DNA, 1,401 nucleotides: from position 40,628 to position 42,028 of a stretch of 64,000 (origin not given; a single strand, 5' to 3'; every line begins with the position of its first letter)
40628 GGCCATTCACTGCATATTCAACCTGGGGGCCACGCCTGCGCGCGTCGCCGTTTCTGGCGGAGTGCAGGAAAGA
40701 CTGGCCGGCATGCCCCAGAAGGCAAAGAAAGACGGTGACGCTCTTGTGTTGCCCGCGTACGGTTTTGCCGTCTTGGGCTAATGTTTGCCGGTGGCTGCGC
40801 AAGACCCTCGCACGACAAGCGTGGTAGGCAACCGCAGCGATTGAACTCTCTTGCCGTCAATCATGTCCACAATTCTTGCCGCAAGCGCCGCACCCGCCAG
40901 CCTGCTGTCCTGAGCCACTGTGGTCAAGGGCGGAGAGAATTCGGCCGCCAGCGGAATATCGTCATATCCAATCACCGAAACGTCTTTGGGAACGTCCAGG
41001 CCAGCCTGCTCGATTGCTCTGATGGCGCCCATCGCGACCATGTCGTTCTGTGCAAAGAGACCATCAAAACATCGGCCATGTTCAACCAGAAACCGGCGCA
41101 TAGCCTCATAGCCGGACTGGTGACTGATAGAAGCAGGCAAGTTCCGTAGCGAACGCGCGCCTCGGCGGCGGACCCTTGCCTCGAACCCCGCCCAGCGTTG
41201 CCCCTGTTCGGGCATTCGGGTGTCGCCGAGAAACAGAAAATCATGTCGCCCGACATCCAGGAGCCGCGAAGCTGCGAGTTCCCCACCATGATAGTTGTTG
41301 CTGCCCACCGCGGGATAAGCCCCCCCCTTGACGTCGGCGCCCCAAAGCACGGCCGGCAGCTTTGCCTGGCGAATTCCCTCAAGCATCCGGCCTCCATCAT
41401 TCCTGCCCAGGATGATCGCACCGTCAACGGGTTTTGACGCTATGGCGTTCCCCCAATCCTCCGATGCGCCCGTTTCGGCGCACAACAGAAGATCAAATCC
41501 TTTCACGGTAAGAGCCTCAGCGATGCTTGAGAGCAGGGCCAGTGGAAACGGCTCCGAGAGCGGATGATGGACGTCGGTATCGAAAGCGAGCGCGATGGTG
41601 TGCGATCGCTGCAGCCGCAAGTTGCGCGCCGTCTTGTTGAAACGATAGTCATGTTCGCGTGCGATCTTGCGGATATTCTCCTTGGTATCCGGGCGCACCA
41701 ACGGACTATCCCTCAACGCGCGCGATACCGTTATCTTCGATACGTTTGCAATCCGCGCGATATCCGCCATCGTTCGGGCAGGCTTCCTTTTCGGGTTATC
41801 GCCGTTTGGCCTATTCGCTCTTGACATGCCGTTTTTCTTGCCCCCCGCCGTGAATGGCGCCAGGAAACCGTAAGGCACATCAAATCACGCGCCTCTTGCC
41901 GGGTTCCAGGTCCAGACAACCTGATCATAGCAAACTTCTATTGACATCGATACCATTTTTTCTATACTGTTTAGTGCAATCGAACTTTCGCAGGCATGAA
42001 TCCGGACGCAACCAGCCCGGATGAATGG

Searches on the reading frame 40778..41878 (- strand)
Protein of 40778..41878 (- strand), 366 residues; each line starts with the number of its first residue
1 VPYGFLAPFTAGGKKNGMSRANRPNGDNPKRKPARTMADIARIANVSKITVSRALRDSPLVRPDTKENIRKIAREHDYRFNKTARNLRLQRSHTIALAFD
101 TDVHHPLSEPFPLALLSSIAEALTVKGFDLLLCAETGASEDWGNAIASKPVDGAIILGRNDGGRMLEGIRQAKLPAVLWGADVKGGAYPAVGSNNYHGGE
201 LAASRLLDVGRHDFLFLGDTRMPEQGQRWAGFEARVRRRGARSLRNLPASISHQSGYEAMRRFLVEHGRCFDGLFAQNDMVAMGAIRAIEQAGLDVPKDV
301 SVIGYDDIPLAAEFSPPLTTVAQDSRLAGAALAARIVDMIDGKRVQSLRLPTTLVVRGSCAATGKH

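Call 82: search_protein_families(library=pfam, proteins=[window:40778-41878:-], max_evalue=0.0001)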
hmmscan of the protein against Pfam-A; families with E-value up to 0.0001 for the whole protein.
window:40778-41878:- (366 aa): 4 families
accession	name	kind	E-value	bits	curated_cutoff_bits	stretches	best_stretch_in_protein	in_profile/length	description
PF13377.12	Peripla_BP_3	-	1.2e-28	100.7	26.5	1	205-360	3-167/167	Periplasmic binding protein-like domain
PF00356.27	LacI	-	1.4e-13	50.8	27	1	36-79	1-44/46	Bacterial regulatory proteins, lacI family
PF00532.27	Peripla_BP_1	-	2.2e-13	50.7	22.2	1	107-352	11-275/281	Periplasmic binding proteins and sugar binding domain of LacI family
PF13407.12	Peripla_BP_4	-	2.8e-12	47.2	35.1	1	144-343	50-257/258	Periplasmic binding protein domain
